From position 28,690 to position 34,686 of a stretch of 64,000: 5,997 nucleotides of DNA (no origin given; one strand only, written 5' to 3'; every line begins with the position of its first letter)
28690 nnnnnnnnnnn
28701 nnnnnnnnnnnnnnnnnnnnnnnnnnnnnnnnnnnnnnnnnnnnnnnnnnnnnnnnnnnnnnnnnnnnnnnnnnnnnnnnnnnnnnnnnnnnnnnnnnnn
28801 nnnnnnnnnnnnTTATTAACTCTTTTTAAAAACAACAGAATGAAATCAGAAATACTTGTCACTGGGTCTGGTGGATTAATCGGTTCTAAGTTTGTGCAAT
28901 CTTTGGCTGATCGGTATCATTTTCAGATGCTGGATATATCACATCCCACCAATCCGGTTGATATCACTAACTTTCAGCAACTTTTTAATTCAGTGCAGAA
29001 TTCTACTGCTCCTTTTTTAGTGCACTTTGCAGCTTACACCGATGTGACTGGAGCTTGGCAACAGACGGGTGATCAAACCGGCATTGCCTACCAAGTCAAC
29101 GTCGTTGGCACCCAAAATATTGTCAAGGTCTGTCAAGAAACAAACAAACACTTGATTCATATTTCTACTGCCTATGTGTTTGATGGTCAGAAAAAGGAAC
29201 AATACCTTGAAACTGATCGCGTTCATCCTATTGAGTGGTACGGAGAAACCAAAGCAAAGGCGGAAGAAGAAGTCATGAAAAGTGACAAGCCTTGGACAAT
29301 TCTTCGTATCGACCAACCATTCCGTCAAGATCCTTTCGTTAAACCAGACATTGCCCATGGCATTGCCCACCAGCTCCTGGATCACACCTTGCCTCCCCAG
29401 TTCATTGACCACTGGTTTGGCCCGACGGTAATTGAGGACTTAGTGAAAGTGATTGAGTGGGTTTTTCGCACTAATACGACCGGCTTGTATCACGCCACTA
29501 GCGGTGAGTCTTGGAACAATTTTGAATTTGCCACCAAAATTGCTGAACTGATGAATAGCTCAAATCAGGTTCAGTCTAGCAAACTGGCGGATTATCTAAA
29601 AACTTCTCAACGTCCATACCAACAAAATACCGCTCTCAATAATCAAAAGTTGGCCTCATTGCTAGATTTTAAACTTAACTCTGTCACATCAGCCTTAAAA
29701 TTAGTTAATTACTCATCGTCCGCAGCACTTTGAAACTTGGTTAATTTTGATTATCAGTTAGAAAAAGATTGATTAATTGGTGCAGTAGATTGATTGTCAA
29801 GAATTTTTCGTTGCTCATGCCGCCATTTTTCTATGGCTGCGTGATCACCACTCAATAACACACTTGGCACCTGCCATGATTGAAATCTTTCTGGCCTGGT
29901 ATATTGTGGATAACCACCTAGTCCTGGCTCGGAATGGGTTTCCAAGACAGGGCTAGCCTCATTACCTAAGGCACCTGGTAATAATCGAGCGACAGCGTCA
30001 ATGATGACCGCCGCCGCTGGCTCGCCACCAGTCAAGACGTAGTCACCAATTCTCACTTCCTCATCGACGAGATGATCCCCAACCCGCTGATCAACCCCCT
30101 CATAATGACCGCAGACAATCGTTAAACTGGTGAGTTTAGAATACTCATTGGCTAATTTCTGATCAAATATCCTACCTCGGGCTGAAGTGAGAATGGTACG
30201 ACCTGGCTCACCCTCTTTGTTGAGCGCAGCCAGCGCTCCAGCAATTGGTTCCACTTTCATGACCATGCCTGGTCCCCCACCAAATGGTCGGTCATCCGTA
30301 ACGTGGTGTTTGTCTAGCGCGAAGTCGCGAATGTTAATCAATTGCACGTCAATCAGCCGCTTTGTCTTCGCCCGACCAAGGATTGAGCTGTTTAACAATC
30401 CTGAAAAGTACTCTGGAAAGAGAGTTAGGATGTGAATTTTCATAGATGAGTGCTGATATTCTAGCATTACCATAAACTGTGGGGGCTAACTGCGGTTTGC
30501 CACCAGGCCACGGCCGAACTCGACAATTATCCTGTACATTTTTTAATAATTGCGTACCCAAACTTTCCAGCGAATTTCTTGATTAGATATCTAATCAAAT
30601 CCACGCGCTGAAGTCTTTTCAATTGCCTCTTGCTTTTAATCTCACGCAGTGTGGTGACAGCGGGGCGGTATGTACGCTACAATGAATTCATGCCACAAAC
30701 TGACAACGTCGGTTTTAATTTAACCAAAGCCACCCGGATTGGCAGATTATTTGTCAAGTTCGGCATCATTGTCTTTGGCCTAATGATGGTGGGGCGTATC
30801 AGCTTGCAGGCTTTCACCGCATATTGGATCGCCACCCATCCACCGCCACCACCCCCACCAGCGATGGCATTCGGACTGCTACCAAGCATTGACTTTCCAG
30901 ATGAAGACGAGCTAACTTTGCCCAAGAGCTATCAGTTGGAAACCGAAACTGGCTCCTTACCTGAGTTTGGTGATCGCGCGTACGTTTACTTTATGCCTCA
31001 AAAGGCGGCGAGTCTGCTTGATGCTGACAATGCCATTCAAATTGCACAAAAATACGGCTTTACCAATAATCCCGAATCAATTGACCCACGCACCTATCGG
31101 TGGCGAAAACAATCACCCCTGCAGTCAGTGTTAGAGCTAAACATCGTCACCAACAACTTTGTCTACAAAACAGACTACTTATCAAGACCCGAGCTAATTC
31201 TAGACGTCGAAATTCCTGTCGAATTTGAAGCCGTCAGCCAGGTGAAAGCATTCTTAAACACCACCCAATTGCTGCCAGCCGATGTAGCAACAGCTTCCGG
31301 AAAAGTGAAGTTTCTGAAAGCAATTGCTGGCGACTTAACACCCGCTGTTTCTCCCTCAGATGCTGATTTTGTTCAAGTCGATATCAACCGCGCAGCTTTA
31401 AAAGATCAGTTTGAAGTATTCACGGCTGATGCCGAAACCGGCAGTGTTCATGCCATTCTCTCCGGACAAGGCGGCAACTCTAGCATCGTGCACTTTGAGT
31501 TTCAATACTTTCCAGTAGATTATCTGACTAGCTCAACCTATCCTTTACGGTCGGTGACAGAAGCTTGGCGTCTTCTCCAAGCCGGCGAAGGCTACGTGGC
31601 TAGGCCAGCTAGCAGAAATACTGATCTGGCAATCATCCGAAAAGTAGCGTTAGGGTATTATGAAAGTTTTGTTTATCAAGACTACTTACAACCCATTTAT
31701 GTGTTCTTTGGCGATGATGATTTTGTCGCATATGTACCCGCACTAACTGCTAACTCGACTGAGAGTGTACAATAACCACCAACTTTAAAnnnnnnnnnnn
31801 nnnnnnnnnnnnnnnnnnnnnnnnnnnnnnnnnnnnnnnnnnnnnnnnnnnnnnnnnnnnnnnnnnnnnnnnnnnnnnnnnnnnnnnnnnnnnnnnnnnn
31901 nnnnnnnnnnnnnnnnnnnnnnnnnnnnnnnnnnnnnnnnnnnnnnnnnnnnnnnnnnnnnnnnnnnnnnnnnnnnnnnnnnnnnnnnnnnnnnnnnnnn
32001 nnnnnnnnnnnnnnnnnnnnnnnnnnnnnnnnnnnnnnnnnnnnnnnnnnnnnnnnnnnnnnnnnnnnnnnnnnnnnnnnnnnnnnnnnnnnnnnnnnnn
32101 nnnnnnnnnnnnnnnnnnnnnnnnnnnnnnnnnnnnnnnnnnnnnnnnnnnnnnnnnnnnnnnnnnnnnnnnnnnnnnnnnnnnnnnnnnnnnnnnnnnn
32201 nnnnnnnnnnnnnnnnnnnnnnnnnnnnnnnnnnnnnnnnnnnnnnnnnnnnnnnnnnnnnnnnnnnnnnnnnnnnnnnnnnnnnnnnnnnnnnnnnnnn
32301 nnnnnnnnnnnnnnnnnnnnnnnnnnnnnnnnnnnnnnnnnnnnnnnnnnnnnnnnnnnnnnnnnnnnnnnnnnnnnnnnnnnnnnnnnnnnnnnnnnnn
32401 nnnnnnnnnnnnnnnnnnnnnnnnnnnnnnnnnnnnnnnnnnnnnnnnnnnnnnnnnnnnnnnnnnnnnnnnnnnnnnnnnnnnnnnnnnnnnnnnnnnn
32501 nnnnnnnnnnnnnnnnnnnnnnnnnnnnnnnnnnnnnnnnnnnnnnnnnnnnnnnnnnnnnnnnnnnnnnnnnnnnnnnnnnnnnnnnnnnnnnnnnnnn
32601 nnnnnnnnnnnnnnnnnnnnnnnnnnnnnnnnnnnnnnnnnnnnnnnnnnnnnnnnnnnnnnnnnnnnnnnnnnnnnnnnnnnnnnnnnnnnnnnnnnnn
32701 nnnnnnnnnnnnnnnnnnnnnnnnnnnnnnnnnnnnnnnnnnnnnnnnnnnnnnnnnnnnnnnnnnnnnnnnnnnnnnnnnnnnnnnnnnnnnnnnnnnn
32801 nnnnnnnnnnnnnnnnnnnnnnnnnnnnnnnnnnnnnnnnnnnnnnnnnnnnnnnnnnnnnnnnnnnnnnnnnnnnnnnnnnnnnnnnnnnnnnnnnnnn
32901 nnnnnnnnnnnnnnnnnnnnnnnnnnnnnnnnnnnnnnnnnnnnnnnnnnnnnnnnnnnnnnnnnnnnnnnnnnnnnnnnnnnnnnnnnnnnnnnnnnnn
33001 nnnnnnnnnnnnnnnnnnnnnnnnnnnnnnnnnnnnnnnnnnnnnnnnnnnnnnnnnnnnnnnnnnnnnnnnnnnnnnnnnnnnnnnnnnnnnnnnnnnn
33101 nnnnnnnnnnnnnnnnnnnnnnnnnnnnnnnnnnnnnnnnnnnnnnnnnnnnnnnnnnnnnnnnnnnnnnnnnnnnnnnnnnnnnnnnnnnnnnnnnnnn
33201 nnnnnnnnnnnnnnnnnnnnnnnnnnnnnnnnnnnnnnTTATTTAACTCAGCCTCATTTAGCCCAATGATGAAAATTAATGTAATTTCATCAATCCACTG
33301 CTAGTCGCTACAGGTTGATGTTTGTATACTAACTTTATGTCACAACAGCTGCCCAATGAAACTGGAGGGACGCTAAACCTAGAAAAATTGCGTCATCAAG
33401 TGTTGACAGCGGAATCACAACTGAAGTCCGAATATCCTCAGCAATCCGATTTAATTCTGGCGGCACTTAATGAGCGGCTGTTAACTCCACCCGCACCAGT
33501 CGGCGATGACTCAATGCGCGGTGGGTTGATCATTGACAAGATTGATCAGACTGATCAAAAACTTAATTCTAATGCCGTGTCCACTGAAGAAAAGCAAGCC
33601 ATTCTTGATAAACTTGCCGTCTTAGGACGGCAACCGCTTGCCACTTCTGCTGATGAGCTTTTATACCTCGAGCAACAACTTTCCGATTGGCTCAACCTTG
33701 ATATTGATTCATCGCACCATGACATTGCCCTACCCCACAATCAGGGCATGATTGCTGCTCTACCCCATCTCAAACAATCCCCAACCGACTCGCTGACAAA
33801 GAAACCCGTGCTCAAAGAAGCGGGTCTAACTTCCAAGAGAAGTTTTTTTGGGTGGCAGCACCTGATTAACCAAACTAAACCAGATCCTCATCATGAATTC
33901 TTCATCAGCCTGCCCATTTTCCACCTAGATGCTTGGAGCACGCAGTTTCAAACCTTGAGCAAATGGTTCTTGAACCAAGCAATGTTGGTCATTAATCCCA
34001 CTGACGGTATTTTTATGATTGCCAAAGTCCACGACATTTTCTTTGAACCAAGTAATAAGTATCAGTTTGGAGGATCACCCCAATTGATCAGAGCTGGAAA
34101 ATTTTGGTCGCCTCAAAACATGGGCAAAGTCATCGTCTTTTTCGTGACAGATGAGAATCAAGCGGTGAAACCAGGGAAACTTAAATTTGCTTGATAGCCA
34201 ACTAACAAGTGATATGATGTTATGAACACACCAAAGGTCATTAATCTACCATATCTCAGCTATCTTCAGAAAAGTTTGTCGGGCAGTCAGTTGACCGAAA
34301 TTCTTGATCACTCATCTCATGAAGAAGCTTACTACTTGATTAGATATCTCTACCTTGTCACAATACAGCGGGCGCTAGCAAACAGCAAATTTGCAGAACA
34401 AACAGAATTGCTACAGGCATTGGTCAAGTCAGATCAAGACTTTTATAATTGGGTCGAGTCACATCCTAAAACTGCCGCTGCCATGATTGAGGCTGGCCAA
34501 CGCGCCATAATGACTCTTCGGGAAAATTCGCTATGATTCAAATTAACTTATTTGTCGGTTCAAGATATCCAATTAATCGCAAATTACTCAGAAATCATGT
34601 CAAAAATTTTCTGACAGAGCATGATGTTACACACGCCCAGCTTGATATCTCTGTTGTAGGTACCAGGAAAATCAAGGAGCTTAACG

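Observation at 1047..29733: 29-kb glycosylation island with eight GT-C enzymes, a flippase, an LCP ligase and the dTDP-rhamnose pathway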

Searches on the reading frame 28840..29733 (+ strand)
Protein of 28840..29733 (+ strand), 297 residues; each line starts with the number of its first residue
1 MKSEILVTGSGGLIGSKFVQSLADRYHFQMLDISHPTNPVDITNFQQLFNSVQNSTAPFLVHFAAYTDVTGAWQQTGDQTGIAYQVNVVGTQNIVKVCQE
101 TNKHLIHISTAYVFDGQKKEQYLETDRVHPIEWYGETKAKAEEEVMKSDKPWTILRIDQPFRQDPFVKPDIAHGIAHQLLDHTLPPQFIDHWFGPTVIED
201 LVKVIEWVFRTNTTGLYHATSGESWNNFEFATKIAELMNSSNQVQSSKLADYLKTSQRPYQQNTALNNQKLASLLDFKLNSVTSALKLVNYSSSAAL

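Call 6: search_protein_families(library=pfam, proteins=[window:28840-29733:+], max_evalue=0.01)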
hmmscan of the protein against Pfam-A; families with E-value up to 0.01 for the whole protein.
window:28840-29733:+ (297 aa): 7 families
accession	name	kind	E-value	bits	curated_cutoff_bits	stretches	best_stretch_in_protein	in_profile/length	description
PF04321.23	RmlD_sub_bind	-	3.7e-46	157.9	27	1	4-288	2-280/287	RmlD substrate binding domain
PF01370.27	Epimerase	-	2.5e-15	57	20.9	1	5-147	1-155/240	NAD dependent epimerase/dehydratase family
PF16363.11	GDP_Man_Dehyd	-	1e-12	48.6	27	1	39-260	58-301/332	GDP-mannose 4,6 dehydratase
PF01073.25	3Beta_HSD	-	1.2e-12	47.9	22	1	7-149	2-161/280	3-beta hydroxysteroid dehydrogenase/isomerase family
PF07993.18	NAD_binding_4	-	4.6e-08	33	20.1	1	23-157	60-204/258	Male sterility protein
PF02719.21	Polysacc_synt_2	-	1e-06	28.6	20.2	1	40-111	61-129/293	Polysaccharide biosynthesis protein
PF13460.12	NAD_binding_10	-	1.2e-05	25.6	27.2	1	75-157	73-143/184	NAD(P)H-binding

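Call 61: search_protein_families(library=ncbifam, proteins=[window:28840-29733:+], max_evalue=1e-8)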
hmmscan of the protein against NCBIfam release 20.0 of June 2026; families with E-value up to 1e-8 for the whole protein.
window:28840-29733:+ (297 aa): 6 families
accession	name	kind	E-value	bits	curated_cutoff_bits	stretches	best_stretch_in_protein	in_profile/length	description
TIGR01214.1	rmlD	equivalog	2.4e-44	151.5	224.05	1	5-287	2-279/285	dTDP-4-dehydrorhamnose reductase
NF007440.0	PRK09987.1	equivalog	2.4e-15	56.6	308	1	4-158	2-152/299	dTDP-4-dehydrorhamnose reductase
TIGR02197.1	heptose_epim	equivalog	2e-13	50.2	274.6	0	5-147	1-151/316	ADP-glyceromanno-heptose 6-epimerase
TIGR01179.1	galE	equivalog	3.5e-13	49.1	262.3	1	41-145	55-156/332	UDP-glucose 4-epimerase GalE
TIGR01181.1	dTDP_gluc_dehyt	equivalog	8.9e-13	48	365.1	0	39-145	56-162/321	dTDP-glucose 4,6-dehydratase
NF042423.1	oxyalk_red_Shew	equivalog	7.5e-10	38.4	580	1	4-150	10-161/331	2-alkyl-3-oxoalkanoate reductase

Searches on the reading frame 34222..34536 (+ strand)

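Call 6: search_protein_families(library=pfam, proteins=[window:34222-34536:+], max_evalue=0.01)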
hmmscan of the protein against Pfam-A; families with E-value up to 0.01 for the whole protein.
window:34222-34536:+ (104 aa): 0 families

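Call 29: search_protein_families(library=pfam, proteins=[window:34222-34536:+], max_evalue=1)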
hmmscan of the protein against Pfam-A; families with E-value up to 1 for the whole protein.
window:34222-34536:+ (104 aa): 2 families
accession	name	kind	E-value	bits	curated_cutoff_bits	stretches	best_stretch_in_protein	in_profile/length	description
PF23203.1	KIF21A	-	0.031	14.4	28.5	1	22-66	112-156/161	KIF21A-like domain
PF11291.13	DUF3091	-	0.075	13.7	25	1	2-55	47-94/100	Protein of unknown function (DUF3091)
